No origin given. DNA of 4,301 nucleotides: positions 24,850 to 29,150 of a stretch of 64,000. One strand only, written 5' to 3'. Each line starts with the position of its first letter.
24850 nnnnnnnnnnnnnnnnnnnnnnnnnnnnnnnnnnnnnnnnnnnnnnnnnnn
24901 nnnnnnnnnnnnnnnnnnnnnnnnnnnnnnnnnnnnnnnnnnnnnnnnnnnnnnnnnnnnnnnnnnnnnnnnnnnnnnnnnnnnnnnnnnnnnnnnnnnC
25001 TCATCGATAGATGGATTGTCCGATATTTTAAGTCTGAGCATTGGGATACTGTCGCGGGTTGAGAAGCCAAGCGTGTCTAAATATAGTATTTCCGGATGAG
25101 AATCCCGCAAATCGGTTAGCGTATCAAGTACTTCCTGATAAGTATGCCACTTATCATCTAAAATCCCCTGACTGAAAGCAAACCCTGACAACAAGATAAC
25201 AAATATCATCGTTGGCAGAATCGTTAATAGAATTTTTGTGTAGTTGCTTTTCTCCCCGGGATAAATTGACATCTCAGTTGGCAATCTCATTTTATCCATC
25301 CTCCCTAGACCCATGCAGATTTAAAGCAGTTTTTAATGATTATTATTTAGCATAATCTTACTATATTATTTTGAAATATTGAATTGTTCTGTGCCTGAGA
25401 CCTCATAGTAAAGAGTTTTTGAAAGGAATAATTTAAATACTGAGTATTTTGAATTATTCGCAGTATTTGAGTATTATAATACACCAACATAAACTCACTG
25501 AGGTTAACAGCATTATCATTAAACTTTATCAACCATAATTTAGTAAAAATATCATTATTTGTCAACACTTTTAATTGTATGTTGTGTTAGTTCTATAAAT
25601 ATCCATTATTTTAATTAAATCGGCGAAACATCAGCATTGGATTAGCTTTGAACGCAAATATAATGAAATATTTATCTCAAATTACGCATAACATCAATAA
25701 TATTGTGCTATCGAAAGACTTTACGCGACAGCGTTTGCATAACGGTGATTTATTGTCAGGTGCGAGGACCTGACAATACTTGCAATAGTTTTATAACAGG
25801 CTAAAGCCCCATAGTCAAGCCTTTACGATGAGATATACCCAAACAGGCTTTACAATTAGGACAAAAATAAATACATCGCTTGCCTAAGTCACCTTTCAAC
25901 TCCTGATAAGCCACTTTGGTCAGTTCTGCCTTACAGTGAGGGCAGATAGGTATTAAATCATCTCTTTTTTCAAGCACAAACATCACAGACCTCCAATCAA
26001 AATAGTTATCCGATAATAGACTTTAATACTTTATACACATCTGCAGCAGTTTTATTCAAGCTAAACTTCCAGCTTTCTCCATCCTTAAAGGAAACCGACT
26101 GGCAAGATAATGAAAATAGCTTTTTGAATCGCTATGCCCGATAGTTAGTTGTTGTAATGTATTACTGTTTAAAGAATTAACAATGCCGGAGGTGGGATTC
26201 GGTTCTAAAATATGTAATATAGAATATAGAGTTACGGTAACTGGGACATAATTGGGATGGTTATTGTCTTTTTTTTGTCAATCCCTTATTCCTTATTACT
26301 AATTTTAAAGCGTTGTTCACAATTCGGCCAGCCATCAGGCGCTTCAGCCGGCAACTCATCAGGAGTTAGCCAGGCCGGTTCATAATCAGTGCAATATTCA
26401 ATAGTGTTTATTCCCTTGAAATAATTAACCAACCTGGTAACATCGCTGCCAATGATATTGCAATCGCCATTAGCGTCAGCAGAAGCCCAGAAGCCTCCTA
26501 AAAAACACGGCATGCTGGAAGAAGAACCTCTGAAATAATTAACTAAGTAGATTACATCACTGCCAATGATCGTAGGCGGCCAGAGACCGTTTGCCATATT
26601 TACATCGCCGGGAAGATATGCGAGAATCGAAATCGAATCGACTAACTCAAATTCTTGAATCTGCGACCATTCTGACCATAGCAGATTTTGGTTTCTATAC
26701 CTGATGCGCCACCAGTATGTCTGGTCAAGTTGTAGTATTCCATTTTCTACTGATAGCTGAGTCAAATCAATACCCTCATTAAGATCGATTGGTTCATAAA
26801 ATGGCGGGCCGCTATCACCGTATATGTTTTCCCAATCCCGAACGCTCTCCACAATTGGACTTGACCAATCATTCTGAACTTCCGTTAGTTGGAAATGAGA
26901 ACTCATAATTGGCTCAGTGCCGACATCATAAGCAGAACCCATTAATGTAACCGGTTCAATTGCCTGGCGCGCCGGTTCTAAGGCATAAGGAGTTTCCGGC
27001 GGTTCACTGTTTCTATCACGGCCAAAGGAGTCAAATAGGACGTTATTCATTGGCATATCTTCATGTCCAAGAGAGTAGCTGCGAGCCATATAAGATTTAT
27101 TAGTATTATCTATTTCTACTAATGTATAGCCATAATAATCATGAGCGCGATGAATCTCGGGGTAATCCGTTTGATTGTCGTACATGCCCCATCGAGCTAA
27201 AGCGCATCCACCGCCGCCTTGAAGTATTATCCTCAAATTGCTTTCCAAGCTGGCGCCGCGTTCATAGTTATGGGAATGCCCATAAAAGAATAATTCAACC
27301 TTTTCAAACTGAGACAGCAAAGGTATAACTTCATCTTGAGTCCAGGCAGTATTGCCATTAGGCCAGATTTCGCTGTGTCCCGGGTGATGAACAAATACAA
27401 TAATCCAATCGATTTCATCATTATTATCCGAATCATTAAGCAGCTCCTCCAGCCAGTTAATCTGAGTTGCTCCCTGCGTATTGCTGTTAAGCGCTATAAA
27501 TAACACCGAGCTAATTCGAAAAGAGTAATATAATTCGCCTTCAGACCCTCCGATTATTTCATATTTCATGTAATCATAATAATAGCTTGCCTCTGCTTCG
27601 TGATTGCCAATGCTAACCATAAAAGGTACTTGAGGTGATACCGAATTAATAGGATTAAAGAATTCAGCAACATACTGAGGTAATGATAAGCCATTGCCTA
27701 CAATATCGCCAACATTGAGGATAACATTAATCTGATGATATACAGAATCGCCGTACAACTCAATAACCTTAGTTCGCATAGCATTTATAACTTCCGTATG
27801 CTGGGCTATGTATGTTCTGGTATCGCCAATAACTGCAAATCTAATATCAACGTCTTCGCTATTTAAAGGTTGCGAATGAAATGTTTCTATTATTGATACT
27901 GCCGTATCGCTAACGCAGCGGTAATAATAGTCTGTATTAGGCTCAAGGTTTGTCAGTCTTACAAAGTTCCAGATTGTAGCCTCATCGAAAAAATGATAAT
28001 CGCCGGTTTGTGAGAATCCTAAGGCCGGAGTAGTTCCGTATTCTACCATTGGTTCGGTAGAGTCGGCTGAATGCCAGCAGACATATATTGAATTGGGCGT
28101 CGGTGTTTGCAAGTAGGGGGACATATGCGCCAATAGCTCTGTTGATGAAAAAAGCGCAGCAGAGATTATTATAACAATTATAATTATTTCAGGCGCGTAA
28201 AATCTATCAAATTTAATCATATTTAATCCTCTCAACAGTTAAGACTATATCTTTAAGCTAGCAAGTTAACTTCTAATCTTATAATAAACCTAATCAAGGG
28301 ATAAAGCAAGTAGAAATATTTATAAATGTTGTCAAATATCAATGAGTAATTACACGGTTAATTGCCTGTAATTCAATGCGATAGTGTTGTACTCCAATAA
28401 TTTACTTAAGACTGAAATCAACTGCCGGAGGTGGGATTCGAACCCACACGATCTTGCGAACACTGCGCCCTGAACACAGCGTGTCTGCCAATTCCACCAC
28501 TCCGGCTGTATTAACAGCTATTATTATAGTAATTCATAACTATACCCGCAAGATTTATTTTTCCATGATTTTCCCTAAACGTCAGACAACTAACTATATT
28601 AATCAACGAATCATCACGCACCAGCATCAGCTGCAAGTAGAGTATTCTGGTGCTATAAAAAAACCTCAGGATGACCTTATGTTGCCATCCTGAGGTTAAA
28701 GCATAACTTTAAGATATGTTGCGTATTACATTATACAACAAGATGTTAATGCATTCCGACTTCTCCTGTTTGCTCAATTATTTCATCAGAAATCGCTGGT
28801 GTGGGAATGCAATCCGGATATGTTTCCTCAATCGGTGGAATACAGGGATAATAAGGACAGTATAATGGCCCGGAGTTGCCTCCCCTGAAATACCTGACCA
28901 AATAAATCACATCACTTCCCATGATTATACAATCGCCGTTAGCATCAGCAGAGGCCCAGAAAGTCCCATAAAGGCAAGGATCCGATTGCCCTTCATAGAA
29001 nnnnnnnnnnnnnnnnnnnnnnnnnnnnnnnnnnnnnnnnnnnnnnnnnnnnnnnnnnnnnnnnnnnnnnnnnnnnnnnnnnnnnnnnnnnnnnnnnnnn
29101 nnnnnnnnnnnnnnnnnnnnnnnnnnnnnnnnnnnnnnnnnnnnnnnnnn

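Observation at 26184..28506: An 18-bp direct repeat of the tRNA-Leu 3' end brackets a 2.2-kb segment carrying the PAP-like dockerin gene, an att-like integration scar without an integrase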

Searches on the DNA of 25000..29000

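Call 71: search_rna_families(source=window, start=25000, end=29000, threshold=evalue, max_evalue=1)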
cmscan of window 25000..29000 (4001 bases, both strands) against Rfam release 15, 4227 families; matches with E-value up to 1: 2.
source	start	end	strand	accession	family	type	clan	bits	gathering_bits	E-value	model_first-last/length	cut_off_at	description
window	28423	28506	-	RF00005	tRNA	Gene; tRNA;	CL00001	48.9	29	1.3e-08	1-71/71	no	tRNA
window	28499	28543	+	RF00032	Histone3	Cis-reg;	-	19.5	34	0.079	1-46/46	no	Histone 3' UTR stem-loop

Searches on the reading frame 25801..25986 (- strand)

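Call 6: search_protein_families(library=pfam, proteins=[window:25801-25986:-], max_evalue=0.01)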
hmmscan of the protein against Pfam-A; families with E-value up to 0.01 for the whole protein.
window:25801-25986:- (61 aa): 2 families
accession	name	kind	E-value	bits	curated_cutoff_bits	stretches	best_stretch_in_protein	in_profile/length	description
PF10601.15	zf-LITAF-like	-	0.00038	21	23.8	0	36-52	53-69/70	LITAF-like zinc ribbon domain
PF02591.20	Zn_ribbon_9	-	0.00061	20.3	29.1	0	18-46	5-30/33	C4-type zinc ribbon domain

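Call 52: search_protein_families(library=phrogs, proteins=[window:25801-25986:-], max_evalue=0.01)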
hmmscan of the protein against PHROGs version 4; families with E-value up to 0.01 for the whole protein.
window:25801-25986:- (61 aa): 1 family
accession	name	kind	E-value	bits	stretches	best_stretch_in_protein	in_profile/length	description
phrog_1934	-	unknown function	6.6e-05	23.8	1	9-53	10-57/144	-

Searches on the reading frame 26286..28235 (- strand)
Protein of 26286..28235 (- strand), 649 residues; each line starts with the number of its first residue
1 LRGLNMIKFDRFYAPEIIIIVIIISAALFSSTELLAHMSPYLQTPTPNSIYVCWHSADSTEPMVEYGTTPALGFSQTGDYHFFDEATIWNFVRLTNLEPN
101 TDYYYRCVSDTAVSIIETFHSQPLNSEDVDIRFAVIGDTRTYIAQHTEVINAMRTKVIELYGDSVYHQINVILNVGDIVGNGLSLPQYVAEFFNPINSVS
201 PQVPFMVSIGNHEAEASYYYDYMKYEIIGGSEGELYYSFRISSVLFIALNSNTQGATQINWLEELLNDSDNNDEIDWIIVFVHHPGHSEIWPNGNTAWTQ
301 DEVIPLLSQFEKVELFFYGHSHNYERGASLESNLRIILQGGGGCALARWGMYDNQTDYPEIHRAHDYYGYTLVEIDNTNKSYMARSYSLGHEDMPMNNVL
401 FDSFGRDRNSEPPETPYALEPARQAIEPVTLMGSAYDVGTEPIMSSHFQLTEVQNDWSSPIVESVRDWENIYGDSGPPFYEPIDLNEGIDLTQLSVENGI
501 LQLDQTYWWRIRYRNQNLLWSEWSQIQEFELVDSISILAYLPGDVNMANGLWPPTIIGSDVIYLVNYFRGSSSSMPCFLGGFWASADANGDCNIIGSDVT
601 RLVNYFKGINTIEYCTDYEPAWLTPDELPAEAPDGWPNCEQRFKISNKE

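Call 6: search_protein_families(library=pfam, proteins=[window:26286-28235:-], max_evalue=0.01)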
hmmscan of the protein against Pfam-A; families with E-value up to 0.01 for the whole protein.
window:26286-28235:- (649 aa): 4 families
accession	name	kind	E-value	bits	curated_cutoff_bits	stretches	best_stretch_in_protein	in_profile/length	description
PF00149.33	Metallophos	-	2.1e-15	58.1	21.5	1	131-324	1-191/191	Calcineurin-like phosphoesterase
PF16656.11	Pur_ac_phosph_N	-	2.1e-14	54.3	30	1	42-119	8-91/93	Purple acid Phosphatase, N-terminal domain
PF25788.1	Ig_Rha78A_N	-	0.0031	18.2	27.4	1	501-530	71-100/105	Rha78A-like, N-terminal immunoglobulin domain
PF16655.11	PhoD_N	-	0.0068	17.4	30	0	92-116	61-85/90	PhoD-like phosphatase, N-terminal domain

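Call 8: find_encoding_contigs(protein=window:26286-28220:-, flank=10000, max_places=10)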
Protein window:26286-28220:- (644 aa): 8 contigs read that carry it; 5 places shown.
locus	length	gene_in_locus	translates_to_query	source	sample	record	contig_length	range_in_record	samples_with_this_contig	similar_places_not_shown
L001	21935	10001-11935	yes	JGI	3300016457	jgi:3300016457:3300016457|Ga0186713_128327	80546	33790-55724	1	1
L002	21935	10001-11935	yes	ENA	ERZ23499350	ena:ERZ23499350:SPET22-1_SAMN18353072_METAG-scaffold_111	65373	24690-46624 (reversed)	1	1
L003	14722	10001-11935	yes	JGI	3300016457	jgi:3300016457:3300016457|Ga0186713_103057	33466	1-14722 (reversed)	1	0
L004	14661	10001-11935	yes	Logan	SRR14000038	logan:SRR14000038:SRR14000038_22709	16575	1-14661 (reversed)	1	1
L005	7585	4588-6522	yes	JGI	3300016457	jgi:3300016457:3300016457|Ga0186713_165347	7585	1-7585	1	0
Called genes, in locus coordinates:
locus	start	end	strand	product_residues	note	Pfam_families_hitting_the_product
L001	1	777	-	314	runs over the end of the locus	PF03308:MeaB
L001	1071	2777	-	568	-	PF01368:DHH, PF02272:DHHA1, PF17768:RecJ_OB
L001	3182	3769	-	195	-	PF04011:LemA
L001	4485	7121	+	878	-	PF13620:CarboxypepD_reg, PF13715:CarbopepD_reg_2 (faint), PF13620:CarboxypepD_reg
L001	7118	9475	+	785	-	-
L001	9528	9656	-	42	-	-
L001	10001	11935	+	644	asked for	PF16656:Pur_ac_phosph_N, PF00149:Metallophos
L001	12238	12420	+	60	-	-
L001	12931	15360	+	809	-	PF00246:Peptidase_M14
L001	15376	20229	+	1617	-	PF08126:Propeptide_C25, PF01364:Peptidase_C25, PF06119:NIDO (faint)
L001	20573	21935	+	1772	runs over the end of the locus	PF08126:Propeptide_C25, PF01364:Peptidase_C25, PF06119:NIDO (faint)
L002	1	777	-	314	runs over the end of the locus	PF03308:MeaB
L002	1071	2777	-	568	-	PF01368:DHH, PF02272:DHHA1, PF17768:RecJ_OB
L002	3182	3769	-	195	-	PF04011:LemA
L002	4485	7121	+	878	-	PF13620:CarboxypepD_reg, PF13715:CarbopepD_reg_2 (faint), PF13620:CarboxypepD_reg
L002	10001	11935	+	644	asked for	PF16656:Pur_ac_phosph_N, PF00149:Metallophos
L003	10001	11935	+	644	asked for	PF16656:Pur_ac_phosph_N, PF00149:Metallophos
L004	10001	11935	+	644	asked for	PF16656:Pur_ac_phosph_N, PF00149:Metallophos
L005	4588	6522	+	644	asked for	PF16656:Pur_ac_phosph_N, PF00149:Metallophos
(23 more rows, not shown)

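Call 10: find_homologous_proteins(query=window:26286-28220:-)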
Query window:26286-28220:- (644 aa): 322 proteins with E <= 0.001 among 8000 candidates; the best 120 are listed.
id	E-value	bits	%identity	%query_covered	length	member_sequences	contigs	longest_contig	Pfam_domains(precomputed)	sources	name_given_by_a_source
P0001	0.0e+0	1327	100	88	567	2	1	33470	PF00149.34,PF16656.12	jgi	-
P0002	6.1e-209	714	61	78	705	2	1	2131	PF00149.34,PF13860.13,PF16656.12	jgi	-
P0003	1.2e-200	687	52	94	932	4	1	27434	PF00149.34,PF13860.13,PF18911.7,PF16656.12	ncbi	-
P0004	8.6e-199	680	59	77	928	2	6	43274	PF00801.27,PF00149.34,PF13860.13,PF18911.7,PF16656.12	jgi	-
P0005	2.3e-198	679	58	77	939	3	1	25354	PF00801.27,PF00149.34,PF13860.13,PF18911.7,PF16656.12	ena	-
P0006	2.2e-196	672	54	88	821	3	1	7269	PF16655.13,PF00404.25,PF00149.34,PF16656.12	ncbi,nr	ncbi:MAG: hypothetical protein GXO91_09200 [FCB group bacterium]|nr:hypothetical protein [FCB group 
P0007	1.0e-195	670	58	78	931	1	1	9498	PF00801.27,PF00149.34,PF13860.13,PF18911.7,PF16656.12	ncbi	-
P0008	5.1e-194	665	56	78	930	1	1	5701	PF00801.27,PF13585.13,PF18962.8,PF00149.34,PF13860.13,PF18911.7,PF16656.12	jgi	-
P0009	4.9e-193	661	53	88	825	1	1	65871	PF16655.13,PF00404.25,PF00149.34,PF16656.12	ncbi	-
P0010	2.1e-191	656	58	77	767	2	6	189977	PF00149.34,PF16656.12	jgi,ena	-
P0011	3.8e-191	655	58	77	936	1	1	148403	PF00149.34,PF13860.13,PF18911.7,PF16656.12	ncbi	-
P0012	6.4e-191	654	56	77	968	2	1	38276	PF16655.13,PF00801.27,PF00149.34,PF13860.13,PF18911.7,PF16656.12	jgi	-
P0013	1.9e-190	653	55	78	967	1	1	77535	PF00801.27,PF00149.34,PF13860.13,PF18911.7,PF16656.12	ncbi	-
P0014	2.8e-190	652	53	85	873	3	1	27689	PF00801.27,PF00149.34,PF18911.7,PF16656.12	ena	-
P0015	6.0e-190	651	58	77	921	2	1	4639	PF00801.27,PF00149.34,PF18911.7,PF16656.12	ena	-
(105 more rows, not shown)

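Call 44: find_related_loci(query=A2, collection=metagenome_contigs, flank=6000)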
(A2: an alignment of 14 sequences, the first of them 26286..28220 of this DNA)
Query A2 (644 aa) in metagenome_contigs; peptide patterns used: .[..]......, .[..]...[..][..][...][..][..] (x = any residue, [..] = any of these).
194 stretches matched a pattern; 110 encode a relative of the query (tblastn E <= 1e-3); the best 80 are kept; 80 distinct loci.
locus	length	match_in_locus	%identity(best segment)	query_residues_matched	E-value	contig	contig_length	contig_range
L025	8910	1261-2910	53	11-556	0e+0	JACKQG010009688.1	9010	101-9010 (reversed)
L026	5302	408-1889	53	36-524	4e-179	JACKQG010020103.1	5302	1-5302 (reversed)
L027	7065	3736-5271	50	25-532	7e-172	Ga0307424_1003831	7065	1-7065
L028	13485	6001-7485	52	33-527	3e-161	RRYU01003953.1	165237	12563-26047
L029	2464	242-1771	50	33-533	6e-172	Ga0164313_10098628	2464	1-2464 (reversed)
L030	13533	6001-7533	48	14-526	3e-160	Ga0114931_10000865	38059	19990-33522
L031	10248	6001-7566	47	35-549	2e-154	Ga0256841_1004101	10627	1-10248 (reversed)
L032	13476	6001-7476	50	36-524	1e-153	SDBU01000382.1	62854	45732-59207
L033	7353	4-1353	55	98-556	1e-153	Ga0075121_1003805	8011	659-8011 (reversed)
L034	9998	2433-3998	46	35-549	2e-153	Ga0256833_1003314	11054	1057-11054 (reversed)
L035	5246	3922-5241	57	30-473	2e-155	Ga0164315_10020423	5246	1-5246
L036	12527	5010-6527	48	14-519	3e-153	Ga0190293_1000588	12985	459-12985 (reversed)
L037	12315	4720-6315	46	35-556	3e-152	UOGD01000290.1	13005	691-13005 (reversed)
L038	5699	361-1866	47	34-532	1e-152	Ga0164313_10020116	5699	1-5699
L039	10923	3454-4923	47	35-522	4e-150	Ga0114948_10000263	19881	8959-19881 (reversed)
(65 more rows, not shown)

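Call 52: search_protein_families(library=phrogs, proteins=[window:26286-28220:-], max_evalue=0.01)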
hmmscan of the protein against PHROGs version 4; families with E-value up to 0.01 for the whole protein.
window:26286-28220:- (644 aa): 0 families

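Call 64: search_dna_similar(query=window:26286-28220:-, collection=phages, mode=protein, max_rows=8)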
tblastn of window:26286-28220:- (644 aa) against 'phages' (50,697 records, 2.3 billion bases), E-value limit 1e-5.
No match.

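Call 65: search_dna_similar(query=window:26286-28220:-, collection=plasmids, mode=protein, max_rows=8)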
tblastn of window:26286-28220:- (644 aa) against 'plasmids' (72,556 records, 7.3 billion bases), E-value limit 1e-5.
Records with a match: 20; places in all: 20; records where one place covers at least 80% of the query: 0.
Best place of each record, by identity: <60% 20.
By first word of the organism name: Chondrinema 3; Caballeronia 3; Fulvitalea 2; Priestia 2; Photobacterium 1; Aureibacter 1; Nonomuraea 1; Pseudobutyrivibrio 1; Chondrocystis 1; Bacillus 1; and 4 more.
By predicted mobility (MOB-suite, as given by PLSDB): non-mobilizable 15; mobilizable 5.
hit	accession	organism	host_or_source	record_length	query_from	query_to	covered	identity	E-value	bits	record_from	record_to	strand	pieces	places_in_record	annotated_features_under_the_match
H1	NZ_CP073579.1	Photobacterium sp. GJ3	-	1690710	35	531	77%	25.7%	9e-22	131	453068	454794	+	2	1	record has no annotation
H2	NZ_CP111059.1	Chondrinema litorale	Seaweed,red alga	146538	33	441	64%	28.4%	3e-19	100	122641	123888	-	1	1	metallophosphoesterase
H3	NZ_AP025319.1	Fulvitalea axinellae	-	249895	25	329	47%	28.1%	7e-18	96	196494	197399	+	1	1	metallophosphoesterase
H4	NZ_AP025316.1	Fulvitalea axinellae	-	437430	20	334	49%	26.7%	2e-17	94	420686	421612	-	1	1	metallophosphoesterase family protein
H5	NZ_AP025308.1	Aureibacter tunicatorum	-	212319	34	332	46%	26.4%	6e-13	80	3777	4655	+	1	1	metallophosphoesterase family protein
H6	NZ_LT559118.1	Nonomuraea gerenzanensis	-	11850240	81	388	48%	25.6%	1e-9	70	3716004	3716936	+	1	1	none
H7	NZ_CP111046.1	Chondrinema litorale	Seaweed,red alga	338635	41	354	49%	25.0%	6e-9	67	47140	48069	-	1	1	metallophosphoesterase family protein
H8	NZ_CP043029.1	Pseudobutyrivibrio xylanivorans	Bovine,rumen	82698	26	321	46%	24.6%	2e-6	59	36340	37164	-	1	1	phosphodiester glycosidase family protein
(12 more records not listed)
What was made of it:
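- No copy was found in phage or plasmid collections (calls 64, 65).
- Tried and rejected: There was no phage hit, and plasmid hits were below 29% identity (calls 64, 65).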
